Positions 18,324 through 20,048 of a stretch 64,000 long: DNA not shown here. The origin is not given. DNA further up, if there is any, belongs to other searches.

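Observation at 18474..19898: Full-length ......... intein inserted exactly at the catalytic cysteine of UDP-glucose 6-dehydrogenase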

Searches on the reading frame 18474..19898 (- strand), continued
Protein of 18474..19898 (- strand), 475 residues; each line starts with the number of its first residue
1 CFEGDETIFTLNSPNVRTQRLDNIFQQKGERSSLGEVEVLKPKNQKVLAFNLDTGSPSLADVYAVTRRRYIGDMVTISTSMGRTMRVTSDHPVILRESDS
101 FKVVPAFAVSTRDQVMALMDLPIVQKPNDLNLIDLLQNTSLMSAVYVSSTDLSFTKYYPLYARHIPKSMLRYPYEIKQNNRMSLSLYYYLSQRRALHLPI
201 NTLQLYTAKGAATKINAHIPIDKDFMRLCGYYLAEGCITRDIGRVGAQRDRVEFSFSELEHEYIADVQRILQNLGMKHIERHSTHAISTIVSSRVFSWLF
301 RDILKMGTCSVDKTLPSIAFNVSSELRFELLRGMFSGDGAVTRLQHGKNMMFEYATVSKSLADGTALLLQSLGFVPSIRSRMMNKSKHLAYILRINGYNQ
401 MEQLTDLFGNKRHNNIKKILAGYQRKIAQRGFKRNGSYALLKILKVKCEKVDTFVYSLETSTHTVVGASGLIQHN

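Call 62: search_dna_similar(query=window:18474-19898:-, collection=phages, mode=protein, max_evalue=0.001, max_rows=10)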
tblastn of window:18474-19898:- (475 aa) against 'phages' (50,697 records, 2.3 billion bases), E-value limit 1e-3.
Records with a match: 15; places in all: 15; records where one place covers at least 80% of the query: 1.
Best place of each record, by identity: <60% 15.
By first word of the organism name: Acinetobacter 3; Vibrio 3; Tenacibaculum 3; Aeromonas 2; Mannheimia 2; Aphanizomenon 1; Raoultella 1.
By host as written in the record: Tenacibaculum maritimum 3; - 2; Vibrio coralliilyticus P1 2; Mannheimia haemolytica 587A serotype A2 2; Aeromonas caviae AC-CY 1; Vibrio coralliilyticus RE22 1; Acinetobacter baumannii NIPH601 1; Aphanizomenon flos-aquae 1; and 2 more.
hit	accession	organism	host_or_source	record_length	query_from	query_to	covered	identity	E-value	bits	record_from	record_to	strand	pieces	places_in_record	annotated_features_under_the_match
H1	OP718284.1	Aeromonas phage vB_AceP_PAc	Aeromonas caviae AC-CY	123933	74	475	85%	22.2%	6e-9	65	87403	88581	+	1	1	anaerobic ribonucleoside-triphosphate reductase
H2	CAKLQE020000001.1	Acinetobacter phage MD-2021a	not known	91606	189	415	48%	24.7%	6e-5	52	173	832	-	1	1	none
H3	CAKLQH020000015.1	Acinetobacter phage MD-2021a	not known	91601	189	415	48%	24.7%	8e-5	51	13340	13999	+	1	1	putative replication protein P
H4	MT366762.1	Vibrio phage vB_VcorM_GR28A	Vibrio coralliilyticus RE22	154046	189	381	41%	27.3%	6e-7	58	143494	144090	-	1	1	DNA primase/helicase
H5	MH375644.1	Vibrio phage YC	Vibrio coralliilyticus P1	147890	208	381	37%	29.0%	1e-7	61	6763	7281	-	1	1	DNA primase-helicase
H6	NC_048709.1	Vibrio phage YC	Vibrio coralliilyticus P1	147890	208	381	37%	29.0%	1e-7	61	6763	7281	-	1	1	DarB-like antirestriction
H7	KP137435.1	Mannheimia phage vB_MhS_587AP2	Mannheimia haemolytica 587A serotype A2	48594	222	401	38%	26.2%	9e-5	51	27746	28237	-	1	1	hypothetical protein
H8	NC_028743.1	Mannheimia phage vB_MhS_587AP2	Mannheimia haemolytica 587A serotype A2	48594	222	401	38%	26.2%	9e-5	51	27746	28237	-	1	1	DNA methyltransferase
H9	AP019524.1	Tenacibaculum phage PTm1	Tenacibaculum maritimum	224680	215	343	27%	30.3%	5e-7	59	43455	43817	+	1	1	ribonucleoside-diphosphate reductase subunit alpha/intein splicing ...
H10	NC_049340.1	Tenacibaculum phage PTm1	Tenacibaculum maritimum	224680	215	343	27%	30.3%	5e-7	59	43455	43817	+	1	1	ribonucleoside-diphosphate reductase subunit alpha/intein splicing ...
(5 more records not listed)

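Call 63: find_related_loci(query=A1, collection=viral_contigs, flank=3000)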
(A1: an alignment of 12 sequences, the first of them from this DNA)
Query A1 (475 aa) in viral_contigs; peptide patterns used: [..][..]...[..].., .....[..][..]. (x = any residue, [..] = any of these).
162 stretches matched a pattern; 42 encode a relative of the query (tblastn E <= 1e-3); 42 distinct loci.
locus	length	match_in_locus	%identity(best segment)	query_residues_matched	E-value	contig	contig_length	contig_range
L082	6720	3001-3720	27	205-475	1e-16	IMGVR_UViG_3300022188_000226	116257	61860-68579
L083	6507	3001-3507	31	206-381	1e-15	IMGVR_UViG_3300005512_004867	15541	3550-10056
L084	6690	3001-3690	27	218-475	1e-14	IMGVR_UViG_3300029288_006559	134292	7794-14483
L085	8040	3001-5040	28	221-461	4e-14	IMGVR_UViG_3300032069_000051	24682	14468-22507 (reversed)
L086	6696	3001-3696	29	172-397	8e-13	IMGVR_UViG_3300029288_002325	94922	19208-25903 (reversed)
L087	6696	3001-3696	26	214-475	1e-11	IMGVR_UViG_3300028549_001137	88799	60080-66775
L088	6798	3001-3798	27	216-475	6e-11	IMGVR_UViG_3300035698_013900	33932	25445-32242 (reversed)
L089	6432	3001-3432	30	221-372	1e-10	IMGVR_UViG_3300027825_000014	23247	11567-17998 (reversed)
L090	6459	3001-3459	32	224-374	1e-10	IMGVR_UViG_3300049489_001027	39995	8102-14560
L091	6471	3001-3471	33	227-378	4e-10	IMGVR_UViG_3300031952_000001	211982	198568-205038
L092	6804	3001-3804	25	208-475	4e-10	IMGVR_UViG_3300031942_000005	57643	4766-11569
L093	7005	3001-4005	25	55-395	6e-10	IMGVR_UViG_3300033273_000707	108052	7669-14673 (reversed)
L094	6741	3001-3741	26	222-475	1e-9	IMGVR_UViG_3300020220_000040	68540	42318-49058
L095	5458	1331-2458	22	54-475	2e-9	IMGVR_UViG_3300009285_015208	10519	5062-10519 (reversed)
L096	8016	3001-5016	28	215-469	3e-9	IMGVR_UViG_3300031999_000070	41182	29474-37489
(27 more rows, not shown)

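Call 71: search_protein_representatives(alignment_id=A1)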
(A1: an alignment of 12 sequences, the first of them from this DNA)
Query: 12 sequences, 475 profile positions. Proteins with E-value up to 0.001 (for the whole library): 7088; up to 1e-10: 1943; up to 1e-30: 164. The best 150 are listed.
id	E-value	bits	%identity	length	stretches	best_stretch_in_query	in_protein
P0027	5.2e-227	770.5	-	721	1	1-475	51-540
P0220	2.6e-153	527.5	-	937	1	1-475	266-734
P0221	4.5e-152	523.4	-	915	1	1-475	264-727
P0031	1.8e-150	518.0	-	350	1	146-475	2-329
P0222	1.1e-109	383.5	-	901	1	1-475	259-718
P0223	1.6e-102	360.0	-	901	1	44-475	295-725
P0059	1.7e-101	356.6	-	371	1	276-475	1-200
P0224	1.5e-91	323.8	-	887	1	1-475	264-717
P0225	1.2e-90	320.8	-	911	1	32-475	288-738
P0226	2.1e-90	320.0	-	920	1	1-475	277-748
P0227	4.0e-90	319.1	-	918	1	1-475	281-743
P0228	5.2e-87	308.8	-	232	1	289-475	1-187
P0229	9.1e-86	304.7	-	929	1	37-475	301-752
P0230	1.5e-85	304.0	-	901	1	38-475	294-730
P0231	3.6e-83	296.1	-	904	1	52-475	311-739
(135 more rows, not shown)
